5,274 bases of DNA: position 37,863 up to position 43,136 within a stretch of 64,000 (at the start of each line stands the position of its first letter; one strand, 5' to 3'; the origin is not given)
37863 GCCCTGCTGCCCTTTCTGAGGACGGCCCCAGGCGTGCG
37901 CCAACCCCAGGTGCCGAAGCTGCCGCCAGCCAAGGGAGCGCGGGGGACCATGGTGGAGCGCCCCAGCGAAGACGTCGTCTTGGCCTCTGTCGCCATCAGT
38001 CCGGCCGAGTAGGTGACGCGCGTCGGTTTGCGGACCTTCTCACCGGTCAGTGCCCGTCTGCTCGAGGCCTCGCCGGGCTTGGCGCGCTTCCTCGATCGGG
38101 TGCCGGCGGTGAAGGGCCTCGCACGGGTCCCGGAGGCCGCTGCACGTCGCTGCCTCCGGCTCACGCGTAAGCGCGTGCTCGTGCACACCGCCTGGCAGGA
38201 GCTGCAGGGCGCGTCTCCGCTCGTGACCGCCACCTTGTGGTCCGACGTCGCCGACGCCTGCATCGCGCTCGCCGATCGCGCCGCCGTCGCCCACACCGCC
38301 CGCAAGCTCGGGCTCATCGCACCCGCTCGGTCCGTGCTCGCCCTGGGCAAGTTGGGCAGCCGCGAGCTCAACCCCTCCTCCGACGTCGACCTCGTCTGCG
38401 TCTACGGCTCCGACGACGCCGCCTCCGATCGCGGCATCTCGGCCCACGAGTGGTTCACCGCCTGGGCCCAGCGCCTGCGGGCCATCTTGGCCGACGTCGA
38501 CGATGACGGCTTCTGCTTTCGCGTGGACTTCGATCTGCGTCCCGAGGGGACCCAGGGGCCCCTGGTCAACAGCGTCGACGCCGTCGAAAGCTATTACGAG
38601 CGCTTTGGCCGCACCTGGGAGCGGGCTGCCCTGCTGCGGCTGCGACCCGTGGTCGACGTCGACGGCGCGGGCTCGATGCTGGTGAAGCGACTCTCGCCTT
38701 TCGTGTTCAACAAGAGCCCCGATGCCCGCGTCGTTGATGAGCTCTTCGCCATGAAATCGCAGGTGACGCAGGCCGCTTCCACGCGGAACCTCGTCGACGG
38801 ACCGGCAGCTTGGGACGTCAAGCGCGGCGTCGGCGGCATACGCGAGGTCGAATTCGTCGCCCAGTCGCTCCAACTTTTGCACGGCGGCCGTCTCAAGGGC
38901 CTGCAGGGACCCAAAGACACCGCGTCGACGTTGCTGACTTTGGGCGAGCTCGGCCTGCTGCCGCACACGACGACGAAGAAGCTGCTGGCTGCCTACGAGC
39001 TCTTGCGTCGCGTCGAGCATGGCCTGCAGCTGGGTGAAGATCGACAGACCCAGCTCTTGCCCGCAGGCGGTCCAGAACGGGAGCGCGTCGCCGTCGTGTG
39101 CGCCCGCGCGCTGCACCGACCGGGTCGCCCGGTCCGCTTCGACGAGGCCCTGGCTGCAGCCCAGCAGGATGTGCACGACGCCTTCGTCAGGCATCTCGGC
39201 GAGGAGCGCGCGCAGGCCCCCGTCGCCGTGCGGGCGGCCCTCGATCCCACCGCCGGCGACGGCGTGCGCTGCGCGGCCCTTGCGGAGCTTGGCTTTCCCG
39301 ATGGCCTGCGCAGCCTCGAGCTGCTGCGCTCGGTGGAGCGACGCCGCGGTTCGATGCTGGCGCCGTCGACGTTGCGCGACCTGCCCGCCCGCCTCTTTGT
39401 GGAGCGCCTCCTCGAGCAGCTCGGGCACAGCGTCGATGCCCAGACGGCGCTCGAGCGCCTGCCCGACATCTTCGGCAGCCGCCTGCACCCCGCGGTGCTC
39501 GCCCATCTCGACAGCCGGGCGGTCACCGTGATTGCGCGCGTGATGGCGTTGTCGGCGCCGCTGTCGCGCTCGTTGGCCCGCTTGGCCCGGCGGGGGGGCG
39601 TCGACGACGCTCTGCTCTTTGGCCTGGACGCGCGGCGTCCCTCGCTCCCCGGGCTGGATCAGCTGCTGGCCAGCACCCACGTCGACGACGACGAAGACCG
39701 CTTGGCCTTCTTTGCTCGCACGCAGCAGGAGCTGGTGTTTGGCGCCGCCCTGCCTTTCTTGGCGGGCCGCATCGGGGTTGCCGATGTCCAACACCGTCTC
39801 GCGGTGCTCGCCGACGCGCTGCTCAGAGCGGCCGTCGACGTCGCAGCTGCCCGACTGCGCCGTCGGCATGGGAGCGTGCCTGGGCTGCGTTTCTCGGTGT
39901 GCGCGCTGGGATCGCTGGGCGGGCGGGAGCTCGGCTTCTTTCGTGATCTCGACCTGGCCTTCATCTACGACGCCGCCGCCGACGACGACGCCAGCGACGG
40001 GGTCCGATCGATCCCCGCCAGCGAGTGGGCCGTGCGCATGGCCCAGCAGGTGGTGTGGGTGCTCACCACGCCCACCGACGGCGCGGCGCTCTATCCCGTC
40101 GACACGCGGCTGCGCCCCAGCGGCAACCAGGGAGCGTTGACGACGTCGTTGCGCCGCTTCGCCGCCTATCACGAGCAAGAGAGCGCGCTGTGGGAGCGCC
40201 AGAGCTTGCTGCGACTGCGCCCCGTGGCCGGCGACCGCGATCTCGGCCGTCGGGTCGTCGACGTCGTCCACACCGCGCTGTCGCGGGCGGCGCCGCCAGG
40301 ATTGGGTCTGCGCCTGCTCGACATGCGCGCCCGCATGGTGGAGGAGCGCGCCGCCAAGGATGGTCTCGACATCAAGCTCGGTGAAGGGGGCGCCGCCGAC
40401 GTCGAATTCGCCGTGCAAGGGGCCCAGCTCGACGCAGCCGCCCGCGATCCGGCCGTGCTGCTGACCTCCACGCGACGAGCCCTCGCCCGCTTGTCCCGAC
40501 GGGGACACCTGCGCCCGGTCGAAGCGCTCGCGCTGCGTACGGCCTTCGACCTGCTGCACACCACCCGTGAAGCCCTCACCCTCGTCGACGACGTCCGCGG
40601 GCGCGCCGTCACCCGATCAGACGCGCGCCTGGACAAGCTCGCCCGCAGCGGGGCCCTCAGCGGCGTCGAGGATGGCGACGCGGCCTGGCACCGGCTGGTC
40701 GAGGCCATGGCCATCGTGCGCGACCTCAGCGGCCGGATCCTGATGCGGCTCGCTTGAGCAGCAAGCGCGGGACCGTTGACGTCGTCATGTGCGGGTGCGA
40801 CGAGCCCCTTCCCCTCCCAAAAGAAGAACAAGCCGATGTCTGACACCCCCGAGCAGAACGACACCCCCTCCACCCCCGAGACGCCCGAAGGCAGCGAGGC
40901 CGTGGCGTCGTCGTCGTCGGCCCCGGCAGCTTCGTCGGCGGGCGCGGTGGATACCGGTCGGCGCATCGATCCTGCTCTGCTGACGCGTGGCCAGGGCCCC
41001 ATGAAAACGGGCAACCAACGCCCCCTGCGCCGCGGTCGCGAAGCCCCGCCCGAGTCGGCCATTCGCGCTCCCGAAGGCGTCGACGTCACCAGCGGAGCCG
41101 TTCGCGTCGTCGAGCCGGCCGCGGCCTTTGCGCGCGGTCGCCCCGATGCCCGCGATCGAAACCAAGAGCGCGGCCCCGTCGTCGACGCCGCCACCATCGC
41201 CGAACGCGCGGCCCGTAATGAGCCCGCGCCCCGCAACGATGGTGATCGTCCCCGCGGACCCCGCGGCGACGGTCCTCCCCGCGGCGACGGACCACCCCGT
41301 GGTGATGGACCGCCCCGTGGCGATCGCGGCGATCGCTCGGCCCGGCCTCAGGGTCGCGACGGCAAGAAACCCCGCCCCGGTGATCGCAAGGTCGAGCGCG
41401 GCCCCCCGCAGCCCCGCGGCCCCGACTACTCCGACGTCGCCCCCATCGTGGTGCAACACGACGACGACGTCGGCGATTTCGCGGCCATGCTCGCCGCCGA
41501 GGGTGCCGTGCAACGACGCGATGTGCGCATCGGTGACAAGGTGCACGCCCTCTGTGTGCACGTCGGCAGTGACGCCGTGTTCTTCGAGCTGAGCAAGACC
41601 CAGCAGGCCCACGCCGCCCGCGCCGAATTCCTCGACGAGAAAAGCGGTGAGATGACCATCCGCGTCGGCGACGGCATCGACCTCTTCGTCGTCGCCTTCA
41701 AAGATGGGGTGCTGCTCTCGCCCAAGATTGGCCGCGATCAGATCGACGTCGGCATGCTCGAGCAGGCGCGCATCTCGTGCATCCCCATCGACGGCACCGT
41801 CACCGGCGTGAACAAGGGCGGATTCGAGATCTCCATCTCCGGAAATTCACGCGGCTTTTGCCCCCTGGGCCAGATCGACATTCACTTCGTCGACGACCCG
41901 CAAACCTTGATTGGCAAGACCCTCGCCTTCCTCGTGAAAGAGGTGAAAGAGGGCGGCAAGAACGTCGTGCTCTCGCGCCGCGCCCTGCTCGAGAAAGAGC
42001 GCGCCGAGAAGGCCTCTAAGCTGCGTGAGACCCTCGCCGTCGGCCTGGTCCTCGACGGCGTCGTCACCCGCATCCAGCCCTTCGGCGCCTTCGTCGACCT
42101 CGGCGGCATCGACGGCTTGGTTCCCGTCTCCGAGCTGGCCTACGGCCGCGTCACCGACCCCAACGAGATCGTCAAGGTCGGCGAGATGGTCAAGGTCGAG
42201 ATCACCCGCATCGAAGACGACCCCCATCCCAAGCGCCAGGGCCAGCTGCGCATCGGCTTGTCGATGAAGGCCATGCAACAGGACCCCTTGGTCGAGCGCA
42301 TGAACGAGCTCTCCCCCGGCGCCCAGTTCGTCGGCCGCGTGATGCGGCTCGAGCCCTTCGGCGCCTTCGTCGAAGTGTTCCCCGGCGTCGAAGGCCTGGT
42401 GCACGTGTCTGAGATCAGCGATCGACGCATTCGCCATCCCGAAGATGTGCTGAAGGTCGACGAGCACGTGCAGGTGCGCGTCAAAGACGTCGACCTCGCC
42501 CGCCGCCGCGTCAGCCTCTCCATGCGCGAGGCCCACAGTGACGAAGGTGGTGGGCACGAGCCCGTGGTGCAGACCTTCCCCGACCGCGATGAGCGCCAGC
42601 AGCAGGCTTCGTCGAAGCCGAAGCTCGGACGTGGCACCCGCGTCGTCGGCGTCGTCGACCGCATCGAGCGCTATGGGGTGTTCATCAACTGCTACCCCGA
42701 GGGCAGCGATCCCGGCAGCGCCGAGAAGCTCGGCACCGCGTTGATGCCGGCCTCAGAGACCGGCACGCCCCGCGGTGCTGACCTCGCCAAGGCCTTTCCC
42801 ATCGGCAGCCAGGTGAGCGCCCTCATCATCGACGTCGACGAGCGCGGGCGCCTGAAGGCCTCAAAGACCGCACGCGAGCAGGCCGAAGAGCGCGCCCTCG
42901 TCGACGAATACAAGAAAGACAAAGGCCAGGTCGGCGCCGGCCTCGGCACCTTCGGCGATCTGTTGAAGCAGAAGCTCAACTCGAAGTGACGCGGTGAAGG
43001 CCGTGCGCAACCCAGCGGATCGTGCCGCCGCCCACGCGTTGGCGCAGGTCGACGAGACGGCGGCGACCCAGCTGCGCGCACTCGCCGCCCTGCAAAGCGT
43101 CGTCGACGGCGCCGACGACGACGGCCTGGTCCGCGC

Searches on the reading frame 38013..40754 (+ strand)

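Call 11: search_protein_families(library=pfam, proteins=[window:38013-40754:+], max_evalue=0.001)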
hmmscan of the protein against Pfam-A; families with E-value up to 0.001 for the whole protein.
window:38013-40754:+ (914 aa): 3 families
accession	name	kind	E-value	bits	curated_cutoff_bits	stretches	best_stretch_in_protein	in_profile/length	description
PF03710.21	GlnE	-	3.1e-83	279.5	24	2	36-215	51-241/252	Glutamate-ammonia ligase adenylyltransferase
PF08335.16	GlnD_UR_UTase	-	5e-30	104.8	21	2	248-391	4-137/141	GlnD PII-uridylyltransferase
PF03445.19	DUF294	-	3.1e-07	30.8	21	1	583-663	11-86/138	Putative nucleotidyltransferase DUF294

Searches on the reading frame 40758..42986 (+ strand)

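Call 11: search_protein_families(library=pfam, proteins=[window:40758-42986:+], max_evalue=0.001)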
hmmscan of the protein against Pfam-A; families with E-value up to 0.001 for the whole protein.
window:40758-42986:+ (743 aa): 2 families
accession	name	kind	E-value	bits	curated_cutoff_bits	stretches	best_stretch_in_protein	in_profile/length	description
PF00575.29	S1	-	3.4e-48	162.3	22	3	520-590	4-74/74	S1 RNA binding domain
PF23459.1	S1_RRP5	-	5.3e-17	62.6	27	1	519-588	2-71/72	RRP5 S1 domain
